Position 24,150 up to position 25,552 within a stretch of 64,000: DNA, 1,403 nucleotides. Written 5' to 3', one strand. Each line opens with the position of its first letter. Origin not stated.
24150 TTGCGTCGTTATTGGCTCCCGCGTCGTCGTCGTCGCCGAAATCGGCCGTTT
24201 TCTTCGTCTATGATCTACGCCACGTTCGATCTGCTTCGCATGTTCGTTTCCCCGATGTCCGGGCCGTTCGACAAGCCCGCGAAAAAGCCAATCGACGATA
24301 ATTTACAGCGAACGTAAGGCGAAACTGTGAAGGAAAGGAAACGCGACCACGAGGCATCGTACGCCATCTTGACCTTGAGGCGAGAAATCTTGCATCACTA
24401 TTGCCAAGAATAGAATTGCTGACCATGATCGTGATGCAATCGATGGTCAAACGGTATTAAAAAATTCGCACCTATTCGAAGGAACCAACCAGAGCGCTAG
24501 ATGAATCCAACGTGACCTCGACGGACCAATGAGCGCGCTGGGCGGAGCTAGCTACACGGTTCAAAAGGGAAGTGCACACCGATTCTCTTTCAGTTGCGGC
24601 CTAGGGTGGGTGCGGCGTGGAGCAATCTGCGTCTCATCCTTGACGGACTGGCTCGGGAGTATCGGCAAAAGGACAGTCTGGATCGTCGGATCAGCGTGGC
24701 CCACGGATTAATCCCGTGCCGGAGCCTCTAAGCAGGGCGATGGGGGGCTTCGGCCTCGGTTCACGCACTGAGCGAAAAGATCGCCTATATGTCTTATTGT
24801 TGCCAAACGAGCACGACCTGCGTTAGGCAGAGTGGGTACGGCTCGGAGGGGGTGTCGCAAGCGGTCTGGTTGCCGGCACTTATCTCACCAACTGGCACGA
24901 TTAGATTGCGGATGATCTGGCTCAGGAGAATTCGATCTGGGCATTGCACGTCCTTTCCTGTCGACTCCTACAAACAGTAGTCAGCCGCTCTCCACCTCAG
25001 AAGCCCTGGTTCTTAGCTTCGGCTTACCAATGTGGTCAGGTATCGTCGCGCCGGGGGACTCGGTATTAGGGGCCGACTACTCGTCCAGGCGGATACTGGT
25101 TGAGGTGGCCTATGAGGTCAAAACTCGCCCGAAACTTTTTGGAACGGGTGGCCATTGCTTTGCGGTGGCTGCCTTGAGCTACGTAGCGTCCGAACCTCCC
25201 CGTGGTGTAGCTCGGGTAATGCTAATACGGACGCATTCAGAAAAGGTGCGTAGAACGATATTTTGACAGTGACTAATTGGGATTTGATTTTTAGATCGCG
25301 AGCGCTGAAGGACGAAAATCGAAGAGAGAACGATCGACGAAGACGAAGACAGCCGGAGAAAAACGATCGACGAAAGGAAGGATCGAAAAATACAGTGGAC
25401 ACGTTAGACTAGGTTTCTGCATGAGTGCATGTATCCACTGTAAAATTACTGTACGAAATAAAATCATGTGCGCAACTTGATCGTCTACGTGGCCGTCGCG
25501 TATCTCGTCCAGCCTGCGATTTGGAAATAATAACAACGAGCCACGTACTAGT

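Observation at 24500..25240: Conserved GC-rich ~740-bp non-coding element in two inverted copies - candidate structured ncRNA with SRP-RNA-like motifs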

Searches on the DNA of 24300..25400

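Call 5: search_rna_families(source=window, start=24300, end=25400, threshold=evalue, max_evalue=10, show_alignments=4)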
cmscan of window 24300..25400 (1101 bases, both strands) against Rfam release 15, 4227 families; matches with E-value up to 10: 3.
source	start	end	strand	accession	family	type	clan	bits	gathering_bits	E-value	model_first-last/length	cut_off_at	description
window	25176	25253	+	RF02682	HDV-F-prausnitzii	Gene; ribozyme;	-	24.6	44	0.04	1-74/74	no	HDV ribozyme from F. prausnitzii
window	25174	25235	+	RF00094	HDV_ribozyme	Gene; ribozyme;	-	24.5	50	0.44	1-89/89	no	Hepatitis delta virus ribozyme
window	24863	24909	+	RF01977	HOTAIRM1_3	Gene; lncRNA;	-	12.7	37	3.3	1-59/59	no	HOX antisense intergenic RNA myeloid 1 conserved region 3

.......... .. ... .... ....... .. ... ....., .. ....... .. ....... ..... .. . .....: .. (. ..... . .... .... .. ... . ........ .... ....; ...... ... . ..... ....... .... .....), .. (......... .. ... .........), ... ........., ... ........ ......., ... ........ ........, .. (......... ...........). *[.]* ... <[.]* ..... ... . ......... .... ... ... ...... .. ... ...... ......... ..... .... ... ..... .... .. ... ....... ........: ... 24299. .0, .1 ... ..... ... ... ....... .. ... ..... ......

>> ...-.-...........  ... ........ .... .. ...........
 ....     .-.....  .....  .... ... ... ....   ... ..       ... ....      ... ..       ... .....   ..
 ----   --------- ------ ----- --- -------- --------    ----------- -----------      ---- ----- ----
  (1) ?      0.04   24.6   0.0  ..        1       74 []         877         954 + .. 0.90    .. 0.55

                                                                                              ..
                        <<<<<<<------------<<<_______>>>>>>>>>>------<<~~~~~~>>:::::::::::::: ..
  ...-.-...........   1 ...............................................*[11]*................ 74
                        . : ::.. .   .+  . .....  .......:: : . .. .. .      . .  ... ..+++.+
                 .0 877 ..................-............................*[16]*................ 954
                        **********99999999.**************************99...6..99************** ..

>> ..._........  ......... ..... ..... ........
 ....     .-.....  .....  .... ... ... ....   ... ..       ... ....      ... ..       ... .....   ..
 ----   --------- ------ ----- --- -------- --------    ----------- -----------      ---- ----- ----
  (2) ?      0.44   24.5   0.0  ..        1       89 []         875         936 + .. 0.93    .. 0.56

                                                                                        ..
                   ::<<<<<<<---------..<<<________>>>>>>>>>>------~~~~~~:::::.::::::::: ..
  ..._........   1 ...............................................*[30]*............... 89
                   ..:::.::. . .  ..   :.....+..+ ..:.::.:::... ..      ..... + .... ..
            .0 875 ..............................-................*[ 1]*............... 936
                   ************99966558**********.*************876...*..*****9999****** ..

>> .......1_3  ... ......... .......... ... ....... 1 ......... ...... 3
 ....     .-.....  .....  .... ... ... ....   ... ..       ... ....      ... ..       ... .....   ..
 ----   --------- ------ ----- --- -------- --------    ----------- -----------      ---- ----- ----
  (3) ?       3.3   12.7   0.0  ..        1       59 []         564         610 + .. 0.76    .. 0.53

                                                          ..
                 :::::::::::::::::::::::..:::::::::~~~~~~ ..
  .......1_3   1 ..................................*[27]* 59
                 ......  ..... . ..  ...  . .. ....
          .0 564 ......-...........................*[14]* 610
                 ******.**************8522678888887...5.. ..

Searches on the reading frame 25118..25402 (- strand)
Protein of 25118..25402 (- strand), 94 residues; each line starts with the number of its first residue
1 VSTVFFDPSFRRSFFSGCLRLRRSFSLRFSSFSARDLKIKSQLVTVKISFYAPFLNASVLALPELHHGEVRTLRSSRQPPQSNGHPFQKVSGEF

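Call 60: find_encoding_contigs(protein=window:25118-25402:-, flank=3000, max_places=6)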
Protein window:25118-25402:- (94 aa): no gene with exactly this product is on record in the collection.
